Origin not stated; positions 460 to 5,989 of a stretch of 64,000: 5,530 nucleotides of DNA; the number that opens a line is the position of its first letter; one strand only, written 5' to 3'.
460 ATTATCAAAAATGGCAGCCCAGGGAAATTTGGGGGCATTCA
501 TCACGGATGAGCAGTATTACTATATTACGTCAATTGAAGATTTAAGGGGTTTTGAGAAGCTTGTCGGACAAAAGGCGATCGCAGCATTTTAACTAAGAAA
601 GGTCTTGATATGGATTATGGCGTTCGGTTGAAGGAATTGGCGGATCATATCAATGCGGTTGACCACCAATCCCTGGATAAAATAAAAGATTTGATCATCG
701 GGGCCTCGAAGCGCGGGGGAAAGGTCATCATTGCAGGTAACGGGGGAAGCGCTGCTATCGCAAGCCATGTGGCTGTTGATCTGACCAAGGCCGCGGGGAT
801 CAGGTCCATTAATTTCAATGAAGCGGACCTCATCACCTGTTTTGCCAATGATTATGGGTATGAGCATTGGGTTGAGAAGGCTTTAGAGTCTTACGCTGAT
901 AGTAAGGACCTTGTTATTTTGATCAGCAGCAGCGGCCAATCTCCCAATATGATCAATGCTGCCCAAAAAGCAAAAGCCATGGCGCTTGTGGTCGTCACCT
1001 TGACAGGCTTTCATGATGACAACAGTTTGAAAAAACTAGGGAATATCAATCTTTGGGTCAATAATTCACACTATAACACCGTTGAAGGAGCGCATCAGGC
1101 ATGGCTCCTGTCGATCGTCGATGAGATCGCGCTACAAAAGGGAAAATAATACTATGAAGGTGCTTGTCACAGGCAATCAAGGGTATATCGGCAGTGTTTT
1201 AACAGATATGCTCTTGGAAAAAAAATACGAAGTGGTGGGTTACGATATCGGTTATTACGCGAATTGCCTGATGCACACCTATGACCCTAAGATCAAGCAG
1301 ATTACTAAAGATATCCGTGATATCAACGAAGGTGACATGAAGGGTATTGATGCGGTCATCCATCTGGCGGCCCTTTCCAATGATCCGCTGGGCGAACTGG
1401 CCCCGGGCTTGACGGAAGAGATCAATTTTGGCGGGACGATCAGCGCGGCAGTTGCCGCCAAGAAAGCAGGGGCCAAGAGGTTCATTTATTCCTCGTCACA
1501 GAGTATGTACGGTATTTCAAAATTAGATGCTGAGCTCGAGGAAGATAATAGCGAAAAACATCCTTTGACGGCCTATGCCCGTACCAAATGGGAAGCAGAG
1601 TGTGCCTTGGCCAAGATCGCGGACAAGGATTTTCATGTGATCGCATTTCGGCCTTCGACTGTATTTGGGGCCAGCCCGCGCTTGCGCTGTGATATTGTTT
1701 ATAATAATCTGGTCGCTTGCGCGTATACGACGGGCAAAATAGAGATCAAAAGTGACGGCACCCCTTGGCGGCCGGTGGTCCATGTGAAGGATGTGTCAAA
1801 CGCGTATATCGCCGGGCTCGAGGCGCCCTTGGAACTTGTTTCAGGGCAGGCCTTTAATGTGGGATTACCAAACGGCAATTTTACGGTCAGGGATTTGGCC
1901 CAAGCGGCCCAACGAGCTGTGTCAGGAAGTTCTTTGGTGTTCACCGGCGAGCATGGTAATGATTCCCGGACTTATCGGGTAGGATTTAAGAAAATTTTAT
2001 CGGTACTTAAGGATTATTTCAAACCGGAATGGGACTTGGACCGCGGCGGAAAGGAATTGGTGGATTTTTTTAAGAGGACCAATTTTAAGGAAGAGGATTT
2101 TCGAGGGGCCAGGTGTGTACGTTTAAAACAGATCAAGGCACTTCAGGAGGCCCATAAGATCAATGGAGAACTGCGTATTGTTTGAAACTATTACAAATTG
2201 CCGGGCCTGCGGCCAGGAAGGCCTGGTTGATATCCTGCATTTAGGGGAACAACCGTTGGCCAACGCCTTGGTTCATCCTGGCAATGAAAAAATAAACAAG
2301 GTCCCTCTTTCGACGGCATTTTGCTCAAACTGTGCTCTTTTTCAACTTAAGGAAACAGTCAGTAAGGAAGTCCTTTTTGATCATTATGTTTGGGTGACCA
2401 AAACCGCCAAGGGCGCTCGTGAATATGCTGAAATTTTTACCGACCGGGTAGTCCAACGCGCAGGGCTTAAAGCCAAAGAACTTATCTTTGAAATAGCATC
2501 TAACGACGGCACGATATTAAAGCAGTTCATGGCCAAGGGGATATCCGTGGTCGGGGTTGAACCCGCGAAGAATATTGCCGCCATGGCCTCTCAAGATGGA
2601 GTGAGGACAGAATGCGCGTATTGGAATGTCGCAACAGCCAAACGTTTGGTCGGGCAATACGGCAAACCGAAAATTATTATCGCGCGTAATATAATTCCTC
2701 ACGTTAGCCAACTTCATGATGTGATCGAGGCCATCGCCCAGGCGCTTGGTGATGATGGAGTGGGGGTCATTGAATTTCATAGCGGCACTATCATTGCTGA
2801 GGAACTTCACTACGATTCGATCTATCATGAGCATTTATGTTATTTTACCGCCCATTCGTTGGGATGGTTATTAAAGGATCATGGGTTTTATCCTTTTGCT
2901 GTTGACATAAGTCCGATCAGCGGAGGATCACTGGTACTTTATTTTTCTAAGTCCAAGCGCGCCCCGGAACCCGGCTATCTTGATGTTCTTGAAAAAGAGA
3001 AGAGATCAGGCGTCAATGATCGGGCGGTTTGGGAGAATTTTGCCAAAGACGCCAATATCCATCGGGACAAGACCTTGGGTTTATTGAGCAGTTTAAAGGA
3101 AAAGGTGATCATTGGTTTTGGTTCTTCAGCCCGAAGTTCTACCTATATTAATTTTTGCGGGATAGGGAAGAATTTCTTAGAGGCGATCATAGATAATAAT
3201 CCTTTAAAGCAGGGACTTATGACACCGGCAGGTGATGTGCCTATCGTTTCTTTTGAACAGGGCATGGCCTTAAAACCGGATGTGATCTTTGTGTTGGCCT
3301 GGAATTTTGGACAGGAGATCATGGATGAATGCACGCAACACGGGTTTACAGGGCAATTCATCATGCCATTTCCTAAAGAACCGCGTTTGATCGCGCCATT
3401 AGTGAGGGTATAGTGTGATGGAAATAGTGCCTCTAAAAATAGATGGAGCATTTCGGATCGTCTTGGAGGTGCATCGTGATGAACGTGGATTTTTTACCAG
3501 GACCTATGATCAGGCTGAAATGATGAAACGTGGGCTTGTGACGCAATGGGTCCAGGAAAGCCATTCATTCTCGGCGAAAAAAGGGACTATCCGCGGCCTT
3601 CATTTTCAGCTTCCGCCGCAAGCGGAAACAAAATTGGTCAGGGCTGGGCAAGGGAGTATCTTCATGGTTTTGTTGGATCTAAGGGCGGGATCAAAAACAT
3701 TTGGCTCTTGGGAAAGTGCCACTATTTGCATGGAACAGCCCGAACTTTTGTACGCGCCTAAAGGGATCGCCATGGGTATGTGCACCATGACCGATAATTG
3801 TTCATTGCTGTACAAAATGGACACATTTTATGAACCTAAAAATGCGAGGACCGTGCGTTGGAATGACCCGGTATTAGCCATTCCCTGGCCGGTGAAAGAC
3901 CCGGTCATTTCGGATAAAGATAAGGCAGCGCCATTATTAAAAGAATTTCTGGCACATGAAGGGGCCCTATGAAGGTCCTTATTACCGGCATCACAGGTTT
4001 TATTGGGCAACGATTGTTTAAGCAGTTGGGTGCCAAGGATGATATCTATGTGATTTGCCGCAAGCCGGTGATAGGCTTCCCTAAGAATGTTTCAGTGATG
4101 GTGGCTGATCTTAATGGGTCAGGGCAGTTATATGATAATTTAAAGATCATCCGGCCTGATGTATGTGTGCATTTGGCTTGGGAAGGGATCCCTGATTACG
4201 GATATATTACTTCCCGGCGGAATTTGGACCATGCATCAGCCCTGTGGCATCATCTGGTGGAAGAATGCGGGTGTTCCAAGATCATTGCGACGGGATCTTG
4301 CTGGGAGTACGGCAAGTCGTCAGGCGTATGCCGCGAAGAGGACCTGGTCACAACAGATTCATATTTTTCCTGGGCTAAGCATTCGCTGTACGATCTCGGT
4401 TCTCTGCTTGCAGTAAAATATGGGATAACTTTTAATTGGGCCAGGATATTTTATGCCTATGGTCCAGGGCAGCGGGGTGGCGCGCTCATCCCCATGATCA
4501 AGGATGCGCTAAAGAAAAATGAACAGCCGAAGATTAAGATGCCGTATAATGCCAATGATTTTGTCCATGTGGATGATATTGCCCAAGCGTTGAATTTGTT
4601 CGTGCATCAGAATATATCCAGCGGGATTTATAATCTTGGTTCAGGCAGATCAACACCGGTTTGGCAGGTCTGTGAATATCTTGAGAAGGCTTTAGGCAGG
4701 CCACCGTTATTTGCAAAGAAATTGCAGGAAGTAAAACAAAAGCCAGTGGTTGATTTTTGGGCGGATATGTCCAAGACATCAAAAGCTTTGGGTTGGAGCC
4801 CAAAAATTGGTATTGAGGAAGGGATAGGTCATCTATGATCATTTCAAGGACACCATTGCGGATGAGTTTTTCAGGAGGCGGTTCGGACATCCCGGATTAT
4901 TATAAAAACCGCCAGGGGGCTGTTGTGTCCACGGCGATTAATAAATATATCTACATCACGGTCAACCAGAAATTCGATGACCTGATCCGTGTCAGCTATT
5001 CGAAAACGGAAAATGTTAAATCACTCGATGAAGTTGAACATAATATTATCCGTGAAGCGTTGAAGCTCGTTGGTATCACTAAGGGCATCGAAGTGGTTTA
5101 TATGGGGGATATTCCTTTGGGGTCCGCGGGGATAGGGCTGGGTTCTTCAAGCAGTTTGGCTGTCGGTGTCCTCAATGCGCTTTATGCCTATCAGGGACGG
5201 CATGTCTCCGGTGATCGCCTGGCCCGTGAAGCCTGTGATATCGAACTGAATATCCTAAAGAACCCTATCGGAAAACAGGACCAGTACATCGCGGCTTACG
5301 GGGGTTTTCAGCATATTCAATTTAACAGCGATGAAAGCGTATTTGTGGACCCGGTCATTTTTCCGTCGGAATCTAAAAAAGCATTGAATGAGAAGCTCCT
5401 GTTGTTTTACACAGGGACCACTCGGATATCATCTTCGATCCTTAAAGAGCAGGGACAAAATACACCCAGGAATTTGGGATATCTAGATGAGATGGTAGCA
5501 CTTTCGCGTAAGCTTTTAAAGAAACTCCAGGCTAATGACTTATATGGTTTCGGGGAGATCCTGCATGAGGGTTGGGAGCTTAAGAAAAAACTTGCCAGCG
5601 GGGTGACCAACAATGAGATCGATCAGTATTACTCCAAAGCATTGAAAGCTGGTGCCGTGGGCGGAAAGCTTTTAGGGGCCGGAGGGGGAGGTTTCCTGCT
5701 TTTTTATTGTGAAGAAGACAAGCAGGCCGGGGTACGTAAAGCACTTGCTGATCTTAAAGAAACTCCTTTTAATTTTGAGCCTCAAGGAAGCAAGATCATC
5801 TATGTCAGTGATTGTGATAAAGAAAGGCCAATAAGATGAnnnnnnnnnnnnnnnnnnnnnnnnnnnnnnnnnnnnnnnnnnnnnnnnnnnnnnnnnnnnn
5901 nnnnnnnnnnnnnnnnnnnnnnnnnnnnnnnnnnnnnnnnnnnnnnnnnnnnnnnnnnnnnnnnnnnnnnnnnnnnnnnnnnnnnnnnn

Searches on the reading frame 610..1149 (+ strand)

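Call 56: search_protein_families(library=pfam, proteins=[window:610-1149:+], max_evalue=0.00001)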
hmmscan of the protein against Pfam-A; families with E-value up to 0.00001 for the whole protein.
window:610-1149:+ (179 aa): 2 families
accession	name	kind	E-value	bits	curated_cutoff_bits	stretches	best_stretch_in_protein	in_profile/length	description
PF13580.11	SIS_2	-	4.4e-16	59.6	27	1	3-133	2-138/138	SIS domain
PF01380.27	SIS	-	1.7e-06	28.3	25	0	95-142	50-96/131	SIS domain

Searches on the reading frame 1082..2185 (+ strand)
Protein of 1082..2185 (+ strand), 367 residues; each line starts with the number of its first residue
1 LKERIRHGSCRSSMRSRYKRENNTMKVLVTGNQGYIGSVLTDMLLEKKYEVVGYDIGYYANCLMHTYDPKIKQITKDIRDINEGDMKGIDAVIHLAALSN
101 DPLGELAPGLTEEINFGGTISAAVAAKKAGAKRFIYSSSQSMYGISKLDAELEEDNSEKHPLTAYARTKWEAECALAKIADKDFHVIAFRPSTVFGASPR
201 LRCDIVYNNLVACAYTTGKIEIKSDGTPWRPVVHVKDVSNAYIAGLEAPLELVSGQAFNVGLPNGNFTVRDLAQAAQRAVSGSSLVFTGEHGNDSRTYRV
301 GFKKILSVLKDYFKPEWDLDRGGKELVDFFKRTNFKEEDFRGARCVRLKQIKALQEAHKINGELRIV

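Call 56: search_protein_families(library=pfam, proteins=[window:1082-2185:+], max_evalue=0.00001)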
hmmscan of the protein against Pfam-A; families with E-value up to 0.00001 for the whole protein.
window:1082-2185:+ (367 aa): 5 families
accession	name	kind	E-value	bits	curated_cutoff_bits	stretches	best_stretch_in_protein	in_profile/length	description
PF01370.27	Epimerase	-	3.2e-41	141.8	20.9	1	27-261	1-240/240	NAD dependent epimerase/dehydratase family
PF16363.11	GDP_Man_Dehyd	-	1e-17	65.1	27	1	28-248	1-239/332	GDP-mannose 4,6 dehydratase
PF01073.25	3Beta_HSD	-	1.6e-16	60.6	22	1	28-244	1-227/280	3-beta hydroxysteroid dehydrogenase/isomerase family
PF04321.23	RmlD_sub_bind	-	3.6e-13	49.7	27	1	25-199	1-156/287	RmlD substrate binding domain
PF07993.18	NAD_binding_4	-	2.5e-10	40.4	20.1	1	87-201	87-214/258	Male sterility protein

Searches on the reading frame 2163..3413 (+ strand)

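Call 56: search_protein_families(library=pfam, proteins=[window:2163-3413:+], max_evalue=0.00001)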
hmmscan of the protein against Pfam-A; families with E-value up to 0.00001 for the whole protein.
window:2163-3413:+ (416 aa): 3 families
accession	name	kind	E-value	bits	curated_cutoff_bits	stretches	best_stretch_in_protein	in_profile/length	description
PF08484.17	Methyltransf_14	-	3.9e-36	124.7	23.5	1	251-404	1-160/160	C-methyltransferase C-terminal domain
PF08421.16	Methyltransf_13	-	2e-16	60.3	31.3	1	13-72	1-62/62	Putative zinc binding domain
PF13489.12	Methyltransf_23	-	2.7e-14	53.7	27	1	94-243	10-160/164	Methyltransferase domain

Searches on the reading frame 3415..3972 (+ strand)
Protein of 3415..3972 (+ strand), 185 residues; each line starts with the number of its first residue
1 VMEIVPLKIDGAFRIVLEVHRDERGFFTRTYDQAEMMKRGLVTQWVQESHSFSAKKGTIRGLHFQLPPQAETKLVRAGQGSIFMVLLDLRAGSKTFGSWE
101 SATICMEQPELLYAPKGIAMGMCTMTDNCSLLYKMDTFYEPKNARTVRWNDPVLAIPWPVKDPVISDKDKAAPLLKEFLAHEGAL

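Call 56: search_protein_families(library=pfam, proteins=[window:3415-3972:+], max_evalue=0.00001)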
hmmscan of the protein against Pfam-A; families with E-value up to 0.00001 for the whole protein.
window:3415-3972:+ (185 aa): 1 family
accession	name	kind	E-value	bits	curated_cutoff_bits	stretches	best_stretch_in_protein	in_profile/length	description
PF00908.23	dTDP_sugar_isom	-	2e-56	190.8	27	1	7-177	2-168/168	dTDP-4-dehydrorhamnose 3,5-epimerase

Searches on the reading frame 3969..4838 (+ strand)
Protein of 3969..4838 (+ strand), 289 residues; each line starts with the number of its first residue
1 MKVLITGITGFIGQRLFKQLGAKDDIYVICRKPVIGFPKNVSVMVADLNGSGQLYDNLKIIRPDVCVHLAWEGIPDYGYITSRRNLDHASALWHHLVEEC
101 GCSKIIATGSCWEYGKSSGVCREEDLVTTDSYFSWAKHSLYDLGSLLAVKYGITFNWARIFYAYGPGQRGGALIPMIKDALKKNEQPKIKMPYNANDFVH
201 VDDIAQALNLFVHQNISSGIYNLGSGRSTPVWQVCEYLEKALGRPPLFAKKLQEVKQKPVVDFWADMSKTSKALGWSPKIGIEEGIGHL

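Call 56: search_protein_families(library=pfam, proteins=[window:3969-4838:+], max_evalue=0.00001)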
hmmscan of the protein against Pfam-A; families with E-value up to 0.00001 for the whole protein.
window:3969-4838:+ (289 aa): 2 families
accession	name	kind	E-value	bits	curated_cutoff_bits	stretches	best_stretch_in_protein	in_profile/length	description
PF01370.27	Epimerase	-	2.4e-22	80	20.9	1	3-224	1-240/240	NAD dependent epimerase/dehydratase family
PF16363.11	GDP_Man_Dehyd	-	4.7e-18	66.2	27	1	4-286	1-329/332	GDP-mannose 4,6 dehydratase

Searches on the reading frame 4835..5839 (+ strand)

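Call 56: search_protein_families(library=pfam, proteins=[window:4835-5839:+], max_evalue=0.00001)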
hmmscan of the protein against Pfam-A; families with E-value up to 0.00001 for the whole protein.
window:4835-5839:+ (334 aa): 2 families
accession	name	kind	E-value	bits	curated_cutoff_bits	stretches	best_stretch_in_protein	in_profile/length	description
PF00288.32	GHMP_kinases_N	-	1.1e-13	51.7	22.3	1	71-157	2-87/87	GHMP kinases N terminal domain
PF08544.19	GHMP_kinases_C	-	1.2e-10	42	21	1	227-305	1-80/85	GHMP kinases C terminal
